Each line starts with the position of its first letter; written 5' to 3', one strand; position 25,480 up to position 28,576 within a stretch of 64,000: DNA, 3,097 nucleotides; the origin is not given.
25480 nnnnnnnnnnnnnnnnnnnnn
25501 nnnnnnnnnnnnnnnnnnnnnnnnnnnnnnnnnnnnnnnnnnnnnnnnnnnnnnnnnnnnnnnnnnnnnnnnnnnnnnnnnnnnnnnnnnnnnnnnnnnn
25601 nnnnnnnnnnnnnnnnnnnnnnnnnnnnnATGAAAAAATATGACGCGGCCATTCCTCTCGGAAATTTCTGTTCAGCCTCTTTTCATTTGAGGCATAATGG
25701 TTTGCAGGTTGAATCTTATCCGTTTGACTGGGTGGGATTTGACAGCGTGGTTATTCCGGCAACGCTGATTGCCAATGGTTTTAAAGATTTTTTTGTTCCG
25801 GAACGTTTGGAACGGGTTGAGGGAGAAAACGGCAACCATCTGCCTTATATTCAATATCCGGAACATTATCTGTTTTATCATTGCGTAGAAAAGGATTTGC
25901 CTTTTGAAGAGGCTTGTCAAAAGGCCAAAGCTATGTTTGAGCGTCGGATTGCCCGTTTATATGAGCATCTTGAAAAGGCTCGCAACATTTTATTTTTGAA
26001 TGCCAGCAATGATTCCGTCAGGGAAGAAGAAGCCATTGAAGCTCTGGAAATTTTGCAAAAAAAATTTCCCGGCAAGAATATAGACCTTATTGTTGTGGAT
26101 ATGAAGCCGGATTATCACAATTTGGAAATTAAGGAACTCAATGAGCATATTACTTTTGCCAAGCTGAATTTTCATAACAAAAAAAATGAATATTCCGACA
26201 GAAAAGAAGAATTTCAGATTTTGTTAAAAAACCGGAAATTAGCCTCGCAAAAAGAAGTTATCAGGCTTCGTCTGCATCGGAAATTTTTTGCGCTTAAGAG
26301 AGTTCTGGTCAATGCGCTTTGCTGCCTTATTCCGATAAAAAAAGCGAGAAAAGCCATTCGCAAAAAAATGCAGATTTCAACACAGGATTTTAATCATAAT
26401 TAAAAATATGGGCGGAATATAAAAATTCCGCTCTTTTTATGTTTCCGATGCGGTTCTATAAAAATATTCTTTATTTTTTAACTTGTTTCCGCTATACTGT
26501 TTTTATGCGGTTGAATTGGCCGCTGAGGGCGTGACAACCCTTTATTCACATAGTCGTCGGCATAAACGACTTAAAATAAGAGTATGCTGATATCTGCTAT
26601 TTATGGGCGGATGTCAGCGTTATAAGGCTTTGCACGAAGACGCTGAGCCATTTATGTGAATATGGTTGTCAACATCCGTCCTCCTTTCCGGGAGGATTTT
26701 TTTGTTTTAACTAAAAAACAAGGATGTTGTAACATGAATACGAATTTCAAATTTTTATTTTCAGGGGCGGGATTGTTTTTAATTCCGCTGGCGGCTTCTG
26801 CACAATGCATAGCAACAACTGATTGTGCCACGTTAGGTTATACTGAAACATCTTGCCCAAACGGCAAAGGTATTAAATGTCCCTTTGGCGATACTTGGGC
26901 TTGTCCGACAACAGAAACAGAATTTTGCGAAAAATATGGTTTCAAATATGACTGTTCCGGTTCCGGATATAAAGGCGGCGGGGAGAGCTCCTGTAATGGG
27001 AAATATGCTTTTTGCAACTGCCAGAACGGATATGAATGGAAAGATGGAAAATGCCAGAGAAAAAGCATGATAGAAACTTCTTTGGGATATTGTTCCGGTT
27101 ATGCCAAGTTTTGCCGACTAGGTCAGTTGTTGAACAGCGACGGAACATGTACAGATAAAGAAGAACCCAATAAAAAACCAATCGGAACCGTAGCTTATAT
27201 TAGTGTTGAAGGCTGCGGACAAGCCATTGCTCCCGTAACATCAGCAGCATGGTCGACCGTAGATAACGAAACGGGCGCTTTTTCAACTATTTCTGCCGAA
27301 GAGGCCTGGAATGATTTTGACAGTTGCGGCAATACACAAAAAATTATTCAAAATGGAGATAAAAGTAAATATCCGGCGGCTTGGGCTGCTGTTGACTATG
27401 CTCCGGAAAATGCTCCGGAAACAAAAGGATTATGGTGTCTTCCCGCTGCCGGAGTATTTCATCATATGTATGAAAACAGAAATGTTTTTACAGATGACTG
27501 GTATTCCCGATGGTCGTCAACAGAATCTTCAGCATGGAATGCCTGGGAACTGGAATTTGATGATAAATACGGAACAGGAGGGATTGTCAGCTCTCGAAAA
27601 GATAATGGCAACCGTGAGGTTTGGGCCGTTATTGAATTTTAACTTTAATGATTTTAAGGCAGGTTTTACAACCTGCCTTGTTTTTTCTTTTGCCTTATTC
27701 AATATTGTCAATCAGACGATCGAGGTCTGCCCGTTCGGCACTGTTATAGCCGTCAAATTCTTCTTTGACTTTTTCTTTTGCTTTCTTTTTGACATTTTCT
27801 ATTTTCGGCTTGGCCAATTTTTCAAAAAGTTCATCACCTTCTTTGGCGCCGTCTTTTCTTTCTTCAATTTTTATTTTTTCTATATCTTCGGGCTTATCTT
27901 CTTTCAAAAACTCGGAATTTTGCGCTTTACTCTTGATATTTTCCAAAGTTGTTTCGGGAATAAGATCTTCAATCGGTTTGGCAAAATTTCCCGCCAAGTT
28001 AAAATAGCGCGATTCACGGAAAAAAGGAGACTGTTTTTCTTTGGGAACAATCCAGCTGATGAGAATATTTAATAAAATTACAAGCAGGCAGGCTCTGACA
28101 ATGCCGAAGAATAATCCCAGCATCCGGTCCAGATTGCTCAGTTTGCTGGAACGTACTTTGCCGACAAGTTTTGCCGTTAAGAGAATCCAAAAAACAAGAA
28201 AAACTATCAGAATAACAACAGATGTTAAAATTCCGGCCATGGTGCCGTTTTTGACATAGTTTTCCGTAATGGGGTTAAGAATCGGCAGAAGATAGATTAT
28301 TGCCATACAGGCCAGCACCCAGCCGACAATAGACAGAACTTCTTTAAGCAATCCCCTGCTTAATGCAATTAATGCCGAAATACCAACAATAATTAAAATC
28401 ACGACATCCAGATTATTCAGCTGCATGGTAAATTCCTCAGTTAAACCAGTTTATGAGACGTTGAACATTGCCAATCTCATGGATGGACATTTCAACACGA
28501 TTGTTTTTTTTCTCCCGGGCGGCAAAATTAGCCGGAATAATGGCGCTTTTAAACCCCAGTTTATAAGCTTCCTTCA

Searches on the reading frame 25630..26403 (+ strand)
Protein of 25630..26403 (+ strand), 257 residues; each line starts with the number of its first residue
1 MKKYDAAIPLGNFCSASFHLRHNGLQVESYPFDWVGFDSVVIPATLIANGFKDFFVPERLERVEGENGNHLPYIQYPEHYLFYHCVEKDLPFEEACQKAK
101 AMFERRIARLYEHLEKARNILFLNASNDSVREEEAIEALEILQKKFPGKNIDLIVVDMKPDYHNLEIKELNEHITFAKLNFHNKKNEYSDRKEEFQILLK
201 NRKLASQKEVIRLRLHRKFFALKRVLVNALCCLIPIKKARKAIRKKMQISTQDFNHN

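Call 4: search_protein_families(library=pfam, proteins=[window:25630-26403:+], max_evalue=0.01)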
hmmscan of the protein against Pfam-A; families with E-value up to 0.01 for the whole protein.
window:25630-26403:+ (257 aa): 1 family
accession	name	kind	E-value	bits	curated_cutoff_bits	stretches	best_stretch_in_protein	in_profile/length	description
PF08795.16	DUF1796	-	1.8e-14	54.3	23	1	7-142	3-143/166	Putative papain-like cysteine peptidase (DUF1796)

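Call 5: search_protein_families(library=ncbifam, proteins=[window:25630-26403:+], max_evalue=0.01)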
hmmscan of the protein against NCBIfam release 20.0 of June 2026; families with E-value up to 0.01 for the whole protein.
window:25630-26403:+ (257 aa): 0 families

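Call 17: find_homologous_proteins(query=window:25630-26403:+)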
Query window:25630-26403:+ (257 aa): 11 proteins with E <= 0.001 among 526 candidates.
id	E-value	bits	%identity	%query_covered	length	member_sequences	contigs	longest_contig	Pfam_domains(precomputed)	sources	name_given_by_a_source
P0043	6.5e-169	578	100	100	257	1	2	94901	PF08795.17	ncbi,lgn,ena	-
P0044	1.5e-127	442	72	100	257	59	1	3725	PF08795.17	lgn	-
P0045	8.2e-122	423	70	100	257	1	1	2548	PF08795.17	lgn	-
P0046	1.1e-116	407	69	100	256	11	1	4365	PF08795.17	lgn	-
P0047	6.2e-102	358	60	100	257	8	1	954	PF08795.17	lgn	-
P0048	1.7e-97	344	59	99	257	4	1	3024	PF08795.17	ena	-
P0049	3.8e-96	339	60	99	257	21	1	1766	PF08795.17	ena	-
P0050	6.3e-94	332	57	99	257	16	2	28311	PF08795.17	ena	-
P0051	2.8e-36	143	50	56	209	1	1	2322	-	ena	-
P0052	3.7e-17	81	37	62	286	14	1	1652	PF08795.17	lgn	-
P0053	7.2e-15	73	60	25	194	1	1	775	-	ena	-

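Call 52: predict_structure(alignment_id=A3)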
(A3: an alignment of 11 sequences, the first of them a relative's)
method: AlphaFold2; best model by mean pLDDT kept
length: 257 residues; sequences in the alignment: 11
mean_pLDDT: 87.8   pTM: 0.80
mean pLDDT of the five models: 87.8, 86.9, 86.3, 86.3, 85.0
residues with pLDDT >= 90: 146; 70-90: 91; 50-70: 16; < 50: 4
segments of 3 or more residues with pLDDT < 50: 254-257
pLDDT, mean of each block of 10 residues (from residue 1): 93 85 87 89 96 95 87 93 89 95 94 95 90 96 97 93 91 94 60 91 83 77 85 88 82 44
secondary structure, 60 per line:
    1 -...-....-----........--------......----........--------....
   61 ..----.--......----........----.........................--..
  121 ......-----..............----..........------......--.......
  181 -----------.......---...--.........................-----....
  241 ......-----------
elements in order: E2-4 E6-9 H15-22 H31-34 H41-48 E60-62 E70-75 E80-87 H92-116 E119-126 H132-145 E150-159 E166-171 E174-180 H192-198 E202-204 H207-231 H237-246

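Call 56: fold_search(model_id=the predicted structure, library=pdb)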
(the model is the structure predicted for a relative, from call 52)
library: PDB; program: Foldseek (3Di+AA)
matches with E <= 10: 814; with E <= 0.001: 0
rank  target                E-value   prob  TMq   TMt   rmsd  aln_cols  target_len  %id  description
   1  9hiq_A                1.5e-02  0.87  0.26  0.16  15.9       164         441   20  MnmE-MnmG a4b2 complex (released 2025-08-27)
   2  9hip_A                2.4e-02  0.75  0.26  0.16  15.4       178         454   18  MnmE-MnmG a2b2 complex (released 2025-08-27)
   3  2gj8_A                4.4e-02  0.91  0.24  0.35   3.7        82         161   21  Structure of the MnmE G-domain in complex with GDP*AlF4-, Mg2+ and K+ (released 2006-07-04)
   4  2gja_B                7.6e-02  0.47  0.28  0.41  12.5       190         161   15  Structure of the MnmE G-domain in complex with GDP*AlF4-, Mg2+ and NH4+ (released 2006-07-04)
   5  2gja_A                1.2e-01  0.38  0.27  0.37  13.0       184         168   12  Structure of the MnmE G-domain in complex with GDP*AlF4-, Mg2+ and NH4+ (released 2006-07-04)
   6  9n6b_C                1.2e-01  0.14  0.17  0.12  13.0       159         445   16  Structure of the retron IA complex with HNH nuclease in the "up" orientation (released 2025-04-23)
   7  2gj8_D                1.8e-01  0.47  0.21  0.29   4.7        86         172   26  Structure of the MnmE G-domain in complex with GDP*AlF4-, Mg2+ and K+ (released 2006-07-04)
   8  2gj8_B                2.8e-01  0.51  0.22  0.33   4.0        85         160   24  Structure of the MnmE G-domain in complex with GDP*AlF4-, Mg2+ and K+ (released 2006-07-04)
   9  7yzp_C                2.8e-01  0.13  0.19  0.13  12.0       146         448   13  Hairpin-bound state of the E. coli Mre11-Rad50 (SbcCD) head complex bound to ADP and a DNA hairpin (released 2022-08-17)
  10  9n69_A                3.0e-01  0.07  0.18  0.10  20.8       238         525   13  Structure of the retron IA complex with HNH nuclease in the "down" orientation (released 2025-04-23)
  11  4uz7_A                3.4e-01  0.07  0.14  0.11  10.4       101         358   12  STRUCTURE OF THE WNT DEACYLASE NOTUM - CRYSTAL FORM VI - 2.2A (released 2015-02-25)
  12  3vyw_D                4.0e-01  0.10  0.19  0.17  18.5       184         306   12  Crystal structure of MNMC2 from Aquifex Aeolicus (released 2012-10-17)
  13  9n6b_A                4.0e-01  0.06  0.18  0.11  22.4       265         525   15  Structure of the retron IA complex with HNH nuclease in the "up" orientation (released 2025-04-23)
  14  3vyw_A                4.0e-01  0.05  0.15  0.13  19.4       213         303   11  Crystal structure of MNMC2 from Aquifex Aeolicus (released 2012-10-17)
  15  9qvm_d                4.9e-01  0.08  0.16  0.10  14.6       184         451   12  Cryo-EM reconstruction of the NEDD1 anchor protein and CDK5RAP2 bound to the gamma-tubulin ring complex (released 2025-05-21)
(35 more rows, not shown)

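Call 94: find_encoding_contigs(protein=P0052, flank=6000, max_places=4)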
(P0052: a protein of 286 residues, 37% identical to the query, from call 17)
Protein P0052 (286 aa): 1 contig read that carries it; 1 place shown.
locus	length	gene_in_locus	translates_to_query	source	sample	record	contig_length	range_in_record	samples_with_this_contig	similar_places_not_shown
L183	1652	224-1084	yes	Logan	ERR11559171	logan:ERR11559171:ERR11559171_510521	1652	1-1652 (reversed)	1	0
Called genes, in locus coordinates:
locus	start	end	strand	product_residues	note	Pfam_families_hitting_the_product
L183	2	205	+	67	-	?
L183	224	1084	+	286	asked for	PF08795:DUF1796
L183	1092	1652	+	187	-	?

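Call 95: search_protein_families(library=pfam, proteins=[L183:1092-1652:+], max_evalue=0.01)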
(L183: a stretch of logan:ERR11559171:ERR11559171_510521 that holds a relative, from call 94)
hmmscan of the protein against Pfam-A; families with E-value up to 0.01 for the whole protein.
L183:1092-1652:+ (187 aa): 7 families
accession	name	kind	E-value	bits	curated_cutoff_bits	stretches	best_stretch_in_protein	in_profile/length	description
PF04321.23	RmlD_sub_bind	-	2.5e-69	234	27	1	1-186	1-186/287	RmlD substrate binding domain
PF01370.27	Epimerase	-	6.1e-23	81.9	20.9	1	3-170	1-192/240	NAD dependent epimerase/dehydratase family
PF16363.11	GDP_Man_Dehyd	-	1.7e-11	44.6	27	1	34-136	56-164/332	GDP-mannose 4,6 dehydratase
PF07993.18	NAD_binding_4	-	4.5e-08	33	20.1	1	33-149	69-205/258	Male sterility protein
PF13460.12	NAD_binding_10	-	4.3e-07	30.4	27.2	1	33-155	42-150/184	NAD(P)H-binding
PF01073.25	3Beta_HSD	-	1e-06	28.4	22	1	32-140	47-161/280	3-beta hydroxysteroid dehydrogenase/isomerase family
PF02719.21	Polysacc_synt_2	-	1.5e-05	24.7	20.2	1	37-103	61-130/293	Polysaccharide biosynthesis protein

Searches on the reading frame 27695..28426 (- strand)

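Call 95: search_protein_families(library=pfam, proteins=[window:27695-28426:-], max_evalue=0.01)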
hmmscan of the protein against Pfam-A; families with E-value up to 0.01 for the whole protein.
window:27695-28426:- (243 aa): 1 family
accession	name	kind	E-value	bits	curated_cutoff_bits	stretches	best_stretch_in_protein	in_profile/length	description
PF02674.22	Colicin_V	-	1.6e-26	93.5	29.3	1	6-147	1-141/144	Colicin V production protein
